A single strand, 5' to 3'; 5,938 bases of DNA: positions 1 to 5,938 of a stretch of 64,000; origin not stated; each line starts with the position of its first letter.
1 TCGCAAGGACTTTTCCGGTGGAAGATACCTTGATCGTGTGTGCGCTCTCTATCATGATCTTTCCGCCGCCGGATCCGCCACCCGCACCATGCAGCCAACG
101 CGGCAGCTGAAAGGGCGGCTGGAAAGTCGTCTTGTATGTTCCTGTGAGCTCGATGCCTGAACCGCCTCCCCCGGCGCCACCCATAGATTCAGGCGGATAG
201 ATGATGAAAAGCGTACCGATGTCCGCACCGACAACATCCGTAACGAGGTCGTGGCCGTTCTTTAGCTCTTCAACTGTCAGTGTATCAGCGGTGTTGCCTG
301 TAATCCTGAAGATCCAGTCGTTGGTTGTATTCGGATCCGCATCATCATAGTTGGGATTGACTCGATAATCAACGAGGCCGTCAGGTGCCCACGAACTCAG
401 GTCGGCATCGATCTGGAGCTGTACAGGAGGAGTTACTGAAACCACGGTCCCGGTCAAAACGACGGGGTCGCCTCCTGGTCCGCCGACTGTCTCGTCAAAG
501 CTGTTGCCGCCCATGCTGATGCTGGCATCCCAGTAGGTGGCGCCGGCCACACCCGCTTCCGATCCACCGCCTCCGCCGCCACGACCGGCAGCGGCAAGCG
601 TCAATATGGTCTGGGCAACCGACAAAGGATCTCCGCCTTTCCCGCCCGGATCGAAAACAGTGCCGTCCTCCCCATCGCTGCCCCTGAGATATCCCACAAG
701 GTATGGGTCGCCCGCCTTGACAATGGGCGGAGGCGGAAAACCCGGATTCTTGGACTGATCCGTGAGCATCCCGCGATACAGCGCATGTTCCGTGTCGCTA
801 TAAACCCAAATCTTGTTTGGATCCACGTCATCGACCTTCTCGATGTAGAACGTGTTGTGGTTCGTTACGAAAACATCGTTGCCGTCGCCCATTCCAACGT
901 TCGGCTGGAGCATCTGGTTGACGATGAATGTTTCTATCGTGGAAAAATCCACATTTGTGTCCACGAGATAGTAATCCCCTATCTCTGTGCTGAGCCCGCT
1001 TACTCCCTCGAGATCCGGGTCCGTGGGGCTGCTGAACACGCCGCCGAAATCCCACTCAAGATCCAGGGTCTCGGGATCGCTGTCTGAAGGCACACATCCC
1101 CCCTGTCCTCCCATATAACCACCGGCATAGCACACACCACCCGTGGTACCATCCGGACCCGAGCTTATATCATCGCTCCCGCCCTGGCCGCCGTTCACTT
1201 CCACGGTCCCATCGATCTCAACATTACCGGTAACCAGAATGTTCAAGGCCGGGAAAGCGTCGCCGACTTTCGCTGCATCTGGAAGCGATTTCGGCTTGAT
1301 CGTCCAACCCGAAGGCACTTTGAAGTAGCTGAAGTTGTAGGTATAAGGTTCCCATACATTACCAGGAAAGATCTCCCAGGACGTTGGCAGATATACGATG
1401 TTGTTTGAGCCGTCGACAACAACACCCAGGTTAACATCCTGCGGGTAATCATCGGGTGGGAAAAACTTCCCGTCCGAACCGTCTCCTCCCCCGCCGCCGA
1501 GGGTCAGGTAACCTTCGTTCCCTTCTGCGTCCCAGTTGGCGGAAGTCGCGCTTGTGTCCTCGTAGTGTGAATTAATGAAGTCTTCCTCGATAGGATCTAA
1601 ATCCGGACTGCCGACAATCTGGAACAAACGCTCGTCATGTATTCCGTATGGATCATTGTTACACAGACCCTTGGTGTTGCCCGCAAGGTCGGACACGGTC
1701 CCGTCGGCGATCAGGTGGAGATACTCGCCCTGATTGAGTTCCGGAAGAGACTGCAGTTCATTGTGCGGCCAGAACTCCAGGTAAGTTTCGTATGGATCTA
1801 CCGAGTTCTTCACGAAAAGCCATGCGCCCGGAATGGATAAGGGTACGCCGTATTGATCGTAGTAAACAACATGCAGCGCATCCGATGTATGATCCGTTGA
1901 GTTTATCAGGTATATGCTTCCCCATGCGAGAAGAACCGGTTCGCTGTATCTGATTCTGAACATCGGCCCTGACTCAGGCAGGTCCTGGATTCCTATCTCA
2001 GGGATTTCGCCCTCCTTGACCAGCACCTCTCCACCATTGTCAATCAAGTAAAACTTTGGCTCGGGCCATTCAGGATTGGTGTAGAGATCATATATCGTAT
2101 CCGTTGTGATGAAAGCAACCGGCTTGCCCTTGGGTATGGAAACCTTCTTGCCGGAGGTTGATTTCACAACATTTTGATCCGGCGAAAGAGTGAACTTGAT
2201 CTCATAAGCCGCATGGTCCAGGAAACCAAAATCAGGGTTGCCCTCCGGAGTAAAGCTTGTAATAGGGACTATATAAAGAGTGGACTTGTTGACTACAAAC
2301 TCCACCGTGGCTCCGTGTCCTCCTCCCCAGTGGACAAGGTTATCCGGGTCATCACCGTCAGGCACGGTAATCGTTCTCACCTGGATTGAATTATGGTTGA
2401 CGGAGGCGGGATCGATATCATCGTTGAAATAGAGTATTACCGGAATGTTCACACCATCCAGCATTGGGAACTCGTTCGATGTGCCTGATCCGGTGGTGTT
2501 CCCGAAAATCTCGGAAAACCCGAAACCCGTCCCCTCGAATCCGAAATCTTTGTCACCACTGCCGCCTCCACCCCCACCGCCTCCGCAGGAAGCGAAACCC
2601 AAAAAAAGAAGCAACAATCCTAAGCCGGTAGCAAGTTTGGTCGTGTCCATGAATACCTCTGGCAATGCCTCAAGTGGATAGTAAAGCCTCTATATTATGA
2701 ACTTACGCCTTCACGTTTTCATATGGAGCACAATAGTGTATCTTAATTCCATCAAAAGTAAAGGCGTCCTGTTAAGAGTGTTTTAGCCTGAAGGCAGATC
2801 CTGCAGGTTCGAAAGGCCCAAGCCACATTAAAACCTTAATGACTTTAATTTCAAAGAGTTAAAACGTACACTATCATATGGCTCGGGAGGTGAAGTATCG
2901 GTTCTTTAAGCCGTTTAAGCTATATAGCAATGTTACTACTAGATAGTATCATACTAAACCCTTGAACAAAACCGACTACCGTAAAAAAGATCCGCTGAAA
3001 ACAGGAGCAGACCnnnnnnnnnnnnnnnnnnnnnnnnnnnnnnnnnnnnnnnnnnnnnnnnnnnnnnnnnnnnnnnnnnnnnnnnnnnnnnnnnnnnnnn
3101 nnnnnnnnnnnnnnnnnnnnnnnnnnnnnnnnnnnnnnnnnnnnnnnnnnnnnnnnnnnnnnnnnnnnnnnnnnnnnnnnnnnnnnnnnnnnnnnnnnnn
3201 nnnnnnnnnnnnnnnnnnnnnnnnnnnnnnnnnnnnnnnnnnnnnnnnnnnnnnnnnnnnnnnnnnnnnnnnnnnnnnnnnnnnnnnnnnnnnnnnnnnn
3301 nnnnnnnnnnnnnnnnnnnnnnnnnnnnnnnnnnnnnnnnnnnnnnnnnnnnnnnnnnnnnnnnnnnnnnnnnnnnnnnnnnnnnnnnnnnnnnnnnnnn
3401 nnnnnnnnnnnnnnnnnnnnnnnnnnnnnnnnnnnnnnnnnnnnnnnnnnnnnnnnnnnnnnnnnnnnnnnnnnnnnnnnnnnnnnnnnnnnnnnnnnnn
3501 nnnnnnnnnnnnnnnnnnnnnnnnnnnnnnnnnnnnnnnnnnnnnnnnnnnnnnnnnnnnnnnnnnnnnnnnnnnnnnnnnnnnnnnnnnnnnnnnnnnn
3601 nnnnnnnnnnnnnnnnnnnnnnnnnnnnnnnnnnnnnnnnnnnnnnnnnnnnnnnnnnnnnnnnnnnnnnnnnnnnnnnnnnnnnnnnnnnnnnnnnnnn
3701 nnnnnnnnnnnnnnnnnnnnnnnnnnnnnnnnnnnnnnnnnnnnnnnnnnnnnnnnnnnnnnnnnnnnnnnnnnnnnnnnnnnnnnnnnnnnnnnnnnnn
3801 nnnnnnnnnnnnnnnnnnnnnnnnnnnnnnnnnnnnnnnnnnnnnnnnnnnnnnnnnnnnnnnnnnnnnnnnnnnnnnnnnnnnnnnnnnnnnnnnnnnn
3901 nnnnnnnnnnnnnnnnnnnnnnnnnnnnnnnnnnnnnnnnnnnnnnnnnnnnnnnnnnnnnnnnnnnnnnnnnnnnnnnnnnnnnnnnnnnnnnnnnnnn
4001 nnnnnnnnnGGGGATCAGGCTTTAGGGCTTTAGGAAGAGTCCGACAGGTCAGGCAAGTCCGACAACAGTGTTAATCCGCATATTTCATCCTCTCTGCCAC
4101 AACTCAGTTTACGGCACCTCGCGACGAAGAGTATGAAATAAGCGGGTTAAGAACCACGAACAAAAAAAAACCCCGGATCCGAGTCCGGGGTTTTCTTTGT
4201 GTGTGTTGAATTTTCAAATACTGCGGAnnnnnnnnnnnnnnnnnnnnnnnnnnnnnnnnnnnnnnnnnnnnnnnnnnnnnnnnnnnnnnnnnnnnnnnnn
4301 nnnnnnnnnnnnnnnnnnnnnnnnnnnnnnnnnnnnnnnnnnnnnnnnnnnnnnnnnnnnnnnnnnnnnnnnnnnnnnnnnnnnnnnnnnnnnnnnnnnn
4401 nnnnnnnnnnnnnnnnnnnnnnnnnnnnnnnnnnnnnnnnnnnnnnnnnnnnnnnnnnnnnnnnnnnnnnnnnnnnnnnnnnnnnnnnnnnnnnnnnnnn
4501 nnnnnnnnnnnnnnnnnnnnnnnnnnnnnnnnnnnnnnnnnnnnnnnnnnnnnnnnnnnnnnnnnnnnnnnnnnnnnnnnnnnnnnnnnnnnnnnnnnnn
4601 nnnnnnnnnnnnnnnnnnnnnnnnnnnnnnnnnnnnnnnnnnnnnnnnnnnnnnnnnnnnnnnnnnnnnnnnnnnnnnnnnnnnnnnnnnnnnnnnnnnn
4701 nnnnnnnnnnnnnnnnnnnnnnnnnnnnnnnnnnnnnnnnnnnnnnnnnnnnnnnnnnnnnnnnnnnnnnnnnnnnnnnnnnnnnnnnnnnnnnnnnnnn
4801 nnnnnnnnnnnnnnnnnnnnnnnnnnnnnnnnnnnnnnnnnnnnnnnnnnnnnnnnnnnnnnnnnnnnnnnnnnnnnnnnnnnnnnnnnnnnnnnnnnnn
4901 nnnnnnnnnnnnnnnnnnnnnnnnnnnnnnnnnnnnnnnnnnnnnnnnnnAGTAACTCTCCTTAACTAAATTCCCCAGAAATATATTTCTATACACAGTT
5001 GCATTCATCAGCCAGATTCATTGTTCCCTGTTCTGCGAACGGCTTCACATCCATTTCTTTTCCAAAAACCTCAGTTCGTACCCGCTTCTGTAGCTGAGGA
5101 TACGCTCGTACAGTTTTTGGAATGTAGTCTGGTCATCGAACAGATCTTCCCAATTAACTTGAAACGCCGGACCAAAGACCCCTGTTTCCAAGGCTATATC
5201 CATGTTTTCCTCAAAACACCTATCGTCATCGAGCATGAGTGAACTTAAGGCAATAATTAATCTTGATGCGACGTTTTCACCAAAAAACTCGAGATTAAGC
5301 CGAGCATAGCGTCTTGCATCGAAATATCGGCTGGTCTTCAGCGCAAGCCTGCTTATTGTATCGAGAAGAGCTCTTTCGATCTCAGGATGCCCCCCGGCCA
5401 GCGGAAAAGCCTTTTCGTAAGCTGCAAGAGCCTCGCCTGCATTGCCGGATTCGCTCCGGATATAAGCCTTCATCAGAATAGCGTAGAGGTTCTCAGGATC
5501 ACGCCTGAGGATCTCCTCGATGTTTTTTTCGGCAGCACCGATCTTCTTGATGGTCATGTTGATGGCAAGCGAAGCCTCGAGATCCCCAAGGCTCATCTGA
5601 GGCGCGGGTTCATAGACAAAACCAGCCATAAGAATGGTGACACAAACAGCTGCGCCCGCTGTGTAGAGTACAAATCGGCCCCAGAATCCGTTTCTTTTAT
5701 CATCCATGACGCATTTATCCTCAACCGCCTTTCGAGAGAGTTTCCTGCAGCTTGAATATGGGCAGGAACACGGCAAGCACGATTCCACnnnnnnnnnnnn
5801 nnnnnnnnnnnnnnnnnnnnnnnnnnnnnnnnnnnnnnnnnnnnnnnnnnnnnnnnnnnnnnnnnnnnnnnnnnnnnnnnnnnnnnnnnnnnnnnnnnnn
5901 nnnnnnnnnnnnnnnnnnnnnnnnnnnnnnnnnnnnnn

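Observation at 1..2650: A third giant poly-Gly lipoprotein paralogue runs off the window edge, divergently from a HEAT-repeat membrane protein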

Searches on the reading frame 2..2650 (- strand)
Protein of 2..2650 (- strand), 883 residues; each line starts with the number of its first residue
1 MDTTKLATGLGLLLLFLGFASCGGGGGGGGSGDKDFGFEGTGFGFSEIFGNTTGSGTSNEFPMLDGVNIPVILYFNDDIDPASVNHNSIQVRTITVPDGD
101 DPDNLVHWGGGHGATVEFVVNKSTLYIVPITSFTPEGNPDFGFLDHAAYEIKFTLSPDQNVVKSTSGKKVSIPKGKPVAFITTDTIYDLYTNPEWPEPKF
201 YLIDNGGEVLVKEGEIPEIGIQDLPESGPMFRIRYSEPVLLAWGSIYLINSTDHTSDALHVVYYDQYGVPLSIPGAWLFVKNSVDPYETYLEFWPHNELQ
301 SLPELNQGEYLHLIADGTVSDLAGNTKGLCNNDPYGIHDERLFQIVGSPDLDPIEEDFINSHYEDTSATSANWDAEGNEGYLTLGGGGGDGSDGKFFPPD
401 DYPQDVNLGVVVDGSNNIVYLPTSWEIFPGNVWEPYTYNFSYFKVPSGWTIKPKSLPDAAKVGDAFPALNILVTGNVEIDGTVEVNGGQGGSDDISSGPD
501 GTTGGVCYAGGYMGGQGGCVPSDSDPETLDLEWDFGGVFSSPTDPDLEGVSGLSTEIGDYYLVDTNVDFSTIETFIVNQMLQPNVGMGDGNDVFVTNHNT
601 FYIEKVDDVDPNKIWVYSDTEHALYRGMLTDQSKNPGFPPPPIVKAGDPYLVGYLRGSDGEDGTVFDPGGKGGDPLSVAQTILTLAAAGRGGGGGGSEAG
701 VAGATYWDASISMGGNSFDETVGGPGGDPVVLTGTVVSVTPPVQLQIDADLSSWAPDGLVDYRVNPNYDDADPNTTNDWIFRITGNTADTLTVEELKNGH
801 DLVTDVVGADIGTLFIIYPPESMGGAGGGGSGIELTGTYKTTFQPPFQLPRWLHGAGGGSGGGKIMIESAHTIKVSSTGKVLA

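Call 10: search_protein_families(library=pfam, proteins=[window:2-2650:-], max_evalue=0.1)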
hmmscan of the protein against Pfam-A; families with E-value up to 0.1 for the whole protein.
window:2-2650:- (883 aa): 0 families

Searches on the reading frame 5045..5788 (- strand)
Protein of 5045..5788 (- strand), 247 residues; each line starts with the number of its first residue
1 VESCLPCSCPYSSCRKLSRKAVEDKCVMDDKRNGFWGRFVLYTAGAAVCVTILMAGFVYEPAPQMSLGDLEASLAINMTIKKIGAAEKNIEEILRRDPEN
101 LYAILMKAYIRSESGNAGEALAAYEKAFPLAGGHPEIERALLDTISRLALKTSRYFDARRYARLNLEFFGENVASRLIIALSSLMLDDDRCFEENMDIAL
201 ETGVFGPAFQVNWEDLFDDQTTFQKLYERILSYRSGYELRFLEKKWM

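Call 10: search_protein_families(library=pfam, proteins=[window:5045-5788:-], max_evalue=0.1)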
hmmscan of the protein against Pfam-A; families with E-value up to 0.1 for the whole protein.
window:5045-5788:- (247 aa): 7 families
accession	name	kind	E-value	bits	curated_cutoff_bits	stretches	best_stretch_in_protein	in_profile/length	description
PF14559.12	TPR_19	-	0.0027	18.4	25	1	83-138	7-62/68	Tetratricopeptide repeat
PF23914.1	TPR_CcmH_CycH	-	0.0028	17.9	42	1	82-128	102-148/158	Cytochrome c-type biogenesis protein H TPR domain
PF13428.12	TPR_14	-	0.0031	18.5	23.5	0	105-142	5-42/44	Tetratricopeptide repeat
PF13432.12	TPR_16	-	0.016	16.1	32.7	1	84-129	14-59/65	Tetratricopeptide repeat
PF13181.12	TPR_8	-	0.019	15.6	25.7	0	103-127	3-27/34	Tetratricopeptide repeat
PF03704.23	BTAD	-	0.021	15.6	22.1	1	70-127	65-122/146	Bacterial transcriptional activator domain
PF13431.12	TPR_17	-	0.077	13.7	24.4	0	91-121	3-33/34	Tetratricopeptide repeat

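Call 29: search_protein_families(library=ncbifam, proteins=[window:5045-5788:-], max_evalue=0.1)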
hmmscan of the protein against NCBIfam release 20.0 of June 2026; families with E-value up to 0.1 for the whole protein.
window:5045-5788:- (247 aa): 3 families
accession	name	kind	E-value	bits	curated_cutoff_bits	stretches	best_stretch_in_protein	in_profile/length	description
TIGR02917.1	PEP_TPR_lipo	equivalog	1.3e-06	26.6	312.2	1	76-138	168-230/899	XrtA/PEP-CTERM system TPR-repeat protein PrsT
TIGR02521.1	type_IV_pilW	equivalog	0.021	14.4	154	1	83-132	47-96/234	type IV pilus biogenesis/stability protein PilW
TIGR03939.1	PGA_TPR_OMP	equivalog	0.069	11.3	366.65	1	81-150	134-203/800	poly-beta-1,6 N-acetyl-D-glucosamine export porin PgaA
